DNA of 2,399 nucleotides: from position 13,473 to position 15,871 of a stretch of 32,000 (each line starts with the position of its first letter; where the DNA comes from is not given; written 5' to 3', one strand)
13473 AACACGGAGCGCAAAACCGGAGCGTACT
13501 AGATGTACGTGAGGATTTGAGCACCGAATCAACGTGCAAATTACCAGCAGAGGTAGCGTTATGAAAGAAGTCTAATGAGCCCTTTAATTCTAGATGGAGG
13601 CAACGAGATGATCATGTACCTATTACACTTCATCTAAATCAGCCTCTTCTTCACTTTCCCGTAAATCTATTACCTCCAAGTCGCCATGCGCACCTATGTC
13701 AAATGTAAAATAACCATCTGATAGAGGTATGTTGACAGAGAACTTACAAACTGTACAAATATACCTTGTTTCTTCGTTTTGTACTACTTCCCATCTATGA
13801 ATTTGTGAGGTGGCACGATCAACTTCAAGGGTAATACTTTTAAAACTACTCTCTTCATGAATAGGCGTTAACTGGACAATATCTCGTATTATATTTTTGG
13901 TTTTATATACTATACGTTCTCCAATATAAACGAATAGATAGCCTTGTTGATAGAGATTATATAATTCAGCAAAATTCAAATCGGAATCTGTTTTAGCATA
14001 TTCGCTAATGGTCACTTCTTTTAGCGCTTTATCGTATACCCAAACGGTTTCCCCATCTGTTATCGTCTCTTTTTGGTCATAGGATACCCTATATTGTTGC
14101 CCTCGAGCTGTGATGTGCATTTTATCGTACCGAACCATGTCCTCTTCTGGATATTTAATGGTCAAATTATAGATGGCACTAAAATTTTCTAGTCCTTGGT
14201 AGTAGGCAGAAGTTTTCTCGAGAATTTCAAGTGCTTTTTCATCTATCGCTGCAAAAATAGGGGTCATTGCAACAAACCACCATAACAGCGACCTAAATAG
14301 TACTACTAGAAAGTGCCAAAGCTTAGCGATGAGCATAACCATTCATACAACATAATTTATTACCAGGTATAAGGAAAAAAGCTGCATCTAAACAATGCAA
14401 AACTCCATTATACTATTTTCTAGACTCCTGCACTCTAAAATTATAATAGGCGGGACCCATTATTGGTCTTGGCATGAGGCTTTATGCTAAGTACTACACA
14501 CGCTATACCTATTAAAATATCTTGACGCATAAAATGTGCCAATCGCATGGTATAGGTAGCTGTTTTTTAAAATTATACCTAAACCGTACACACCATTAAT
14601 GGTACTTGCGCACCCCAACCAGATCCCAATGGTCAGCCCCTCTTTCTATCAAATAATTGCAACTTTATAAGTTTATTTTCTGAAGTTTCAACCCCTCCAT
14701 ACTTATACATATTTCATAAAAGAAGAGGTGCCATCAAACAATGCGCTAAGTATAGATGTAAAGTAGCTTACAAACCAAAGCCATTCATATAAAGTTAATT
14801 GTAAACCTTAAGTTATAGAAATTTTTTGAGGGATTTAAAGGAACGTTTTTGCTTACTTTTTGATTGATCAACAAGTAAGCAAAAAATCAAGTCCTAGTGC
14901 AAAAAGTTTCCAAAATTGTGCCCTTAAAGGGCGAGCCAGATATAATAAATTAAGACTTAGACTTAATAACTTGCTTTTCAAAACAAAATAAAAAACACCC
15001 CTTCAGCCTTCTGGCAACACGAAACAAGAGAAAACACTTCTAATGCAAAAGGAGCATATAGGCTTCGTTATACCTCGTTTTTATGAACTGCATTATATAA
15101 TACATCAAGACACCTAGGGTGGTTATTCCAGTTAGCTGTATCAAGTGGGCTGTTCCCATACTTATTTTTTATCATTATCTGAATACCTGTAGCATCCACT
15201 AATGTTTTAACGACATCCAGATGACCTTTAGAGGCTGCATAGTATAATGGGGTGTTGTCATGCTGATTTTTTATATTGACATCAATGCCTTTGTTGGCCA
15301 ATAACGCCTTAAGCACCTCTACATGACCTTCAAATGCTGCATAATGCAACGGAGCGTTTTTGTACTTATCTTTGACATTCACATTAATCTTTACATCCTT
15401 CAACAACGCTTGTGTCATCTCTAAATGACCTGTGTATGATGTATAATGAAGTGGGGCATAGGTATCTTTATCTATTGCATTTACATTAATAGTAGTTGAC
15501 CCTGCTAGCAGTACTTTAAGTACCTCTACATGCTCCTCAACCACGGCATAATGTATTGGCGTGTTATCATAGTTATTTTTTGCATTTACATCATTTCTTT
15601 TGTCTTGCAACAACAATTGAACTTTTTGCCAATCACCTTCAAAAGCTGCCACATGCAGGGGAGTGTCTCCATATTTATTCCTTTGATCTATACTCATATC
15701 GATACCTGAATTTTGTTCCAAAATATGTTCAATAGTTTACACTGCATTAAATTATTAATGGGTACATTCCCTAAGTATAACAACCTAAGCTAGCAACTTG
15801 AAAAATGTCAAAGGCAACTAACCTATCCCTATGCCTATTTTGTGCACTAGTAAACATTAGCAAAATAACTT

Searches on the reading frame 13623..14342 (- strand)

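Call 9: search_protein_families(library=pfam, proteins=[window:13623-14342:-])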
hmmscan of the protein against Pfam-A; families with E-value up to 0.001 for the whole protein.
window:13623-14342:- (239 aa): 1 family
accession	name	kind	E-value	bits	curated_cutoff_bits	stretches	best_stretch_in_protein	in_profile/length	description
PF03548.22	LolA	-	1.2e-09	38.5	23.6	1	79-215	32-165/165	Outer membrane lipoprotein carrier protein LolA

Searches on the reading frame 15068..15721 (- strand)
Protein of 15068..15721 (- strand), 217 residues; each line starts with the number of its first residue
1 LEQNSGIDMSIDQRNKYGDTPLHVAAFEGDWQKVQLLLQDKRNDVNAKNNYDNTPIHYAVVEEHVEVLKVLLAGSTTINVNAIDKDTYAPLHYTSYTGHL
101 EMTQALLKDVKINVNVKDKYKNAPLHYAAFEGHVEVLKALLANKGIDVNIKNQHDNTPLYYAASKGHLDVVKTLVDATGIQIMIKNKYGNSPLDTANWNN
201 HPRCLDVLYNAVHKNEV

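Call 9: search_protein_families(library=pfam, proteins=[window:15068-15721:-])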
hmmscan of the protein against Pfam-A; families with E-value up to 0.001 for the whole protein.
window:15068-15721:- (217 aa): 7 families
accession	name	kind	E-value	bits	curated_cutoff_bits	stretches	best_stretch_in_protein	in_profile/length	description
PF13637.12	Ank_4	-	2.9e-46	154.9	22.7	5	125-175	1-50/50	Ankyrin repeats (many copies)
PF00023.36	Ank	-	1.4e-42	141.7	21.1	4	122-152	3-32/33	Ankyrin repeat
PF12796.13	Ank_2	-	6.4e-39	132.9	27.3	3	80-152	22-90/90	Ankyrin repeats (3 copies)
PF13857.12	Ank_5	-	2.2e-33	114.4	27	4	140-196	1-56/56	Ankyrin repeats (many copies)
PF13606.12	Ank_3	-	2.5e-28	95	22.3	1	121-150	2-30/30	Ankyrin repeat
PF24521.3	Ank_KRIT1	-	2.2e-14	53.8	80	1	114-201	38-130/149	KRIT1 ankyrin-repeats domain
PF09413.15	DUF2007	-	2.4e-06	28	25.7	0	134-154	13-33/66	Putative prokaryotic signal transducing protein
